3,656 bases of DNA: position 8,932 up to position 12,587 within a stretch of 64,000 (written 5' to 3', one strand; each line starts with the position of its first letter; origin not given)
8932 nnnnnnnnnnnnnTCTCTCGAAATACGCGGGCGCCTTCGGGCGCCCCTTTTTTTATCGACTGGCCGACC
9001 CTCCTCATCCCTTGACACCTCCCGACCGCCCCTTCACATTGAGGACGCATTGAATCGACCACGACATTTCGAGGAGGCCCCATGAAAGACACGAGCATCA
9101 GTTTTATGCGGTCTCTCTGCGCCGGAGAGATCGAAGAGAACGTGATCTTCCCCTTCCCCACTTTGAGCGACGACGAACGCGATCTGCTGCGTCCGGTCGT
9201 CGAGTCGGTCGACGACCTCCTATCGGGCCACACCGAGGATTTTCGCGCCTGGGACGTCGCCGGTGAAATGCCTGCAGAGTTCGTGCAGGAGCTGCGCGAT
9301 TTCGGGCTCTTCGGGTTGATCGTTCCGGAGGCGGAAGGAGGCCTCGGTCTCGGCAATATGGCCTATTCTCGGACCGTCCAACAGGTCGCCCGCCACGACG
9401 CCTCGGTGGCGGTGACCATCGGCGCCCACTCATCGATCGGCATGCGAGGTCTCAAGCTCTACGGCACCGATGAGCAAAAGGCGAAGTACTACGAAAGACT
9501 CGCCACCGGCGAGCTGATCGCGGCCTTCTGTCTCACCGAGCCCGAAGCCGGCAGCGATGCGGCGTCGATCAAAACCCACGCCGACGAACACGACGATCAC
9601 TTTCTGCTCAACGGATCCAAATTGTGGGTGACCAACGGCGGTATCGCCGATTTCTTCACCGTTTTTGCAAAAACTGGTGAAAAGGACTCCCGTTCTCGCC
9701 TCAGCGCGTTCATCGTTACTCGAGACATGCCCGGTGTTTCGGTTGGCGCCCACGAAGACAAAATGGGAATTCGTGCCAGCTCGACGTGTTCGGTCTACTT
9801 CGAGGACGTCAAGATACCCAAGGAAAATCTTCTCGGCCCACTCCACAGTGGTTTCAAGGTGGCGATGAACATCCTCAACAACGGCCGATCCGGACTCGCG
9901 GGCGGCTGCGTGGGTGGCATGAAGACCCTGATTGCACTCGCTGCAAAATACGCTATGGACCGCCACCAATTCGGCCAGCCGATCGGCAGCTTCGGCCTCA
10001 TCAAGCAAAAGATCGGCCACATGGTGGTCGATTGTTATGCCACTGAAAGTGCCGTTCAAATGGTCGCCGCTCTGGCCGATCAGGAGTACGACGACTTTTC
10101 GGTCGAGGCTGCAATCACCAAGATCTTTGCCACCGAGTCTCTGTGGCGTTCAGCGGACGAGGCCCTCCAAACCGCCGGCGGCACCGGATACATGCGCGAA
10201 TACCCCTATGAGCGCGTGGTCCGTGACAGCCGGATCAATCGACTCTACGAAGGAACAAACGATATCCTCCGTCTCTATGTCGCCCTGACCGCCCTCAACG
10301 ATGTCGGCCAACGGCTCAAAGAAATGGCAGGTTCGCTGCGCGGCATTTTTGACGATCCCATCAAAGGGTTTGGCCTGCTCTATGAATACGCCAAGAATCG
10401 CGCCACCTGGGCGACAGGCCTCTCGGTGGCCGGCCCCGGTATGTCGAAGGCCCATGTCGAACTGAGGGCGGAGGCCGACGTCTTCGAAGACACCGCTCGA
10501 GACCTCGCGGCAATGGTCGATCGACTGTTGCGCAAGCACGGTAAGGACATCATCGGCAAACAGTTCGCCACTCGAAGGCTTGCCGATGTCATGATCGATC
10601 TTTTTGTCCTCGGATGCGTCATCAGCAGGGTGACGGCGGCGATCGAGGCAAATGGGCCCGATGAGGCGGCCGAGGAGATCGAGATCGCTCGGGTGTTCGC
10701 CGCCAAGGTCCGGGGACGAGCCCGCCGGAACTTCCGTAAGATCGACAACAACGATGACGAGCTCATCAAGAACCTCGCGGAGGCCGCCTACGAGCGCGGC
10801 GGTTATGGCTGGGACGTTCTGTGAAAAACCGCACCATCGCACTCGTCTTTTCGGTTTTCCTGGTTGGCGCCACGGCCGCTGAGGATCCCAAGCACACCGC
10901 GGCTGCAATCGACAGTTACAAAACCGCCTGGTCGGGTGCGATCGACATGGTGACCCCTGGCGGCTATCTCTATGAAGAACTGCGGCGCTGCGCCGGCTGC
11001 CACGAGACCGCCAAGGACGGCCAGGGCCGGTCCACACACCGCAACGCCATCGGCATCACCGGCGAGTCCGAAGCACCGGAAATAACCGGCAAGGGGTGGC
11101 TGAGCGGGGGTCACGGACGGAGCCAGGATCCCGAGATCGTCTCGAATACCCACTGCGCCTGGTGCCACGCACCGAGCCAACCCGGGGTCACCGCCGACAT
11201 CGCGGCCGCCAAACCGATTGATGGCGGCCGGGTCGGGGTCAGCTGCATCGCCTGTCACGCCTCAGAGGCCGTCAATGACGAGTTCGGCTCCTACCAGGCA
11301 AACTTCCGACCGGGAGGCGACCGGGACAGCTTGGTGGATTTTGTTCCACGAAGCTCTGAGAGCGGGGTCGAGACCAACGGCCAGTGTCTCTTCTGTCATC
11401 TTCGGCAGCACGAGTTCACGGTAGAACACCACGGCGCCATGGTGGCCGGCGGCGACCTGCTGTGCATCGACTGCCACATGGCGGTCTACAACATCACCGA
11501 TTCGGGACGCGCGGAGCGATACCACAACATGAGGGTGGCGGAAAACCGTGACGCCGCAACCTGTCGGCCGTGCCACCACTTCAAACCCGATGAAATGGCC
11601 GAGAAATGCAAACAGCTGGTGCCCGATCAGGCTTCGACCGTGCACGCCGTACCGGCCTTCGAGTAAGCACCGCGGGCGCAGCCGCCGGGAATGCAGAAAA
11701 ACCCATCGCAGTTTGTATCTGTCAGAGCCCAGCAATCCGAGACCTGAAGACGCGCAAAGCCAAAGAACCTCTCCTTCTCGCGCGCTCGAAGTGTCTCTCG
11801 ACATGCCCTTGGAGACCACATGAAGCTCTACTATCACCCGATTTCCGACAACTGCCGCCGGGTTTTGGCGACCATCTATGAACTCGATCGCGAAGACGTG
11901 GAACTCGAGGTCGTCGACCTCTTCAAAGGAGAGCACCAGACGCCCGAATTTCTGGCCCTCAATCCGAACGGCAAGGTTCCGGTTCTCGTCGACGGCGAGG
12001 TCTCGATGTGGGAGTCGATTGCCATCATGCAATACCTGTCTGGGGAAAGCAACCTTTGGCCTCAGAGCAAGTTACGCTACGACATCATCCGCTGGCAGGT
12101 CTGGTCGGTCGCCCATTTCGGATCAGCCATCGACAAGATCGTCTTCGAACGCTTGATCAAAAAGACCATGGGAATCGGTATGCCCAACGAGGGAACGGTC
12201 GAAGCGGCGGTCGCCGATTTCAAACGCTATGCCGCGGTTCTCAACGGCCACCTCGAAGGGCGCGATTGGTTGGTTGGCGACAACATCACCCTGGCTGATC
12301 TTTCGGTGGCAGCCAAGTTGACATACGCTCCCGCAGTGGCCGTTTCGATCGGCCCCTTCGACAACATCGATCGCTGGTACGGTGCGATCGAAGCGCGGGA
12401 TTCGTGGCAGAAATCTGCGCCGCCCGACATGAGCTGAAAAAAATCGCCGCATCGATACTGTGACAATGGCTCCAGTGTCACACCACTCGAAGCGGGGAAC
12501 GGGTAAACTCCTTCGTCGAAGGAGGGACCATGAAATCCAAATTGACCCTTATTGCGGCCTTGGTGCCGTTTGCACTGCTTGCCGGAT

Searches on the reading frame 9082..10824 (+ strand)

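Call 65: search_protein_families(library=pfam, proteins=[window:9082-10824:+])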
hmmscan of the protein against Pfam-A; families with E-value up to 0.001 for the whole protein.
window:9082-10824:+ (580 aa): 8 families
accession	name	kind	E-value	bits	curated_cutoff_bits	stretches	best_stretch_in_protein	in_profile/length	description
PF00441.29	Acyl-CoA_dh_1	-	2.2e-43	148.4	22.4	1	256-401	2-146/150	Acyl-CoA dehydrogenase, C-terminal domain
PF02770.24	Acyl-CoA_dh_M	-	1.9e-28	98.9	33.3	1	148-243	1-97/97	Acyl-CoA dehydrogenase, middle domain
PF02771.21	Acyl-CoA_dh_N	-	1.4e-23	83.9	22.9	1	40-144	8-113/113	Acyl-CoA dehydrogenase, N-terminal domain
PF21343.2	ACAD9-ACADV_C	-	1.8e-21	77.1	27.8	1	460-570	2-115/120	ACAD9/ACADV, C-terminal domain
PF08028.16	Acyl-CoA_dh_2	-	3.3e-10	40.8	22.7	1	277-393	8-133/134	Acyl-CoA dehydrogenase, C-terminal domain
PF22924.1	ACOX_C_alpha1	-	8e-06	26.2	27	1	268-401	7-165/169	Acyl-CoA oxidase, C-alpha1 domain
PF21263.2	Acyl-CoA-dh_C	-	0.00012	22.7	27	0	299-361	19-74/96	Acyl-CoA dehydrogenase, C-terminal domain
PF11794.13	HpaB_N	-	0.00047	20.3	35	0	98-250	96-268/270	4-hydroxyphenylacetate 3-hydroxylase N terminal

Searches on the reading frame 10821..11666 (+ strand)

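Call 65: search_protein_families(library=pfam, proteins=[window:10821-11666:+])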
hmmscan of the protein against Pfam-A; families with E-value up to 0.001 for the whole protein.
window:10821-11666:+ (281 aa): 1 family
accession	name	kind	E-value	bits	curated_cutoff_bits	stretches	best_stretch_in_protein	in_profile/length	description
PF14522.11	Cytochrome_C7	-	4.1e-08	33.4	24.8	0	108-193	12-66/67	Cytochrome c7 and related cytochrome c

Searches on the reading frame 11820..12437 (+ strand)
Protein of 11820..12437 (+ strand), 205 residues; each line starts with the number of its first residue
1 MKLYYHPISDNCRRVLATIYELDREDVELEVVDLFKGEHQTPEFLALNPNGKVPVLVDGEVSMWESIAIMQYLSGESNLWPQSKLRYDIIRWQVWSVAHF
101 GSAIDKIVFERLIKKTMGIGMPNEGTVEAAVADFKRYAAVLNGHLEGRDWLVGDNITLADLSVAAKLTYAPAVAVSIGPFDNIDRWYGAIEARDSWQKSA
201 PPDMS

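Call 65: search_protein_families(library=pfam, proteins=[window:11820-12437:+])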
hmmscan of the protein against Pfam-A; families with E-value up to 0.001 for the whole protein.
window:11820-12437:+ (205 aa): 6 families
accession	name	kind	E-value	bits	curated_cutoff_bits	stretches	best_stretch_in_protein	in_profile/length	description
PF13417.12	GST_N_3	-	4.2e-14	53.1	22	1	3-74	1-68/75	Glutathione S-transferase, N-terminal domain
PF02798.26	GST_N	-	1e-13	51.8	20.9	1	2-74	4-75/76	Glutathione S-transferase, N-terminal domain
PF13409.12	GST_N_2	-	1e-11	45.7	25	1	9-73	2-67/70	Glutathione S-transferase, N-terminal domain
PF00043.30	GST_C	-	1.8e-10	41.4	20.7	1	123-194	20-93/93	Glutathione S-transferase, C-terminal domain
PF13410.11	GST_C_2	-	4.9e-07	30.2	24.9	1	126-188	3-68/69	Glutathione S-transferase, C-terminal domain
PF14497.11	GST_C_3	-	0.00026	21.6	21.6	1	135-194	32-95/104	Glutathione S-transferase, C-terminal domain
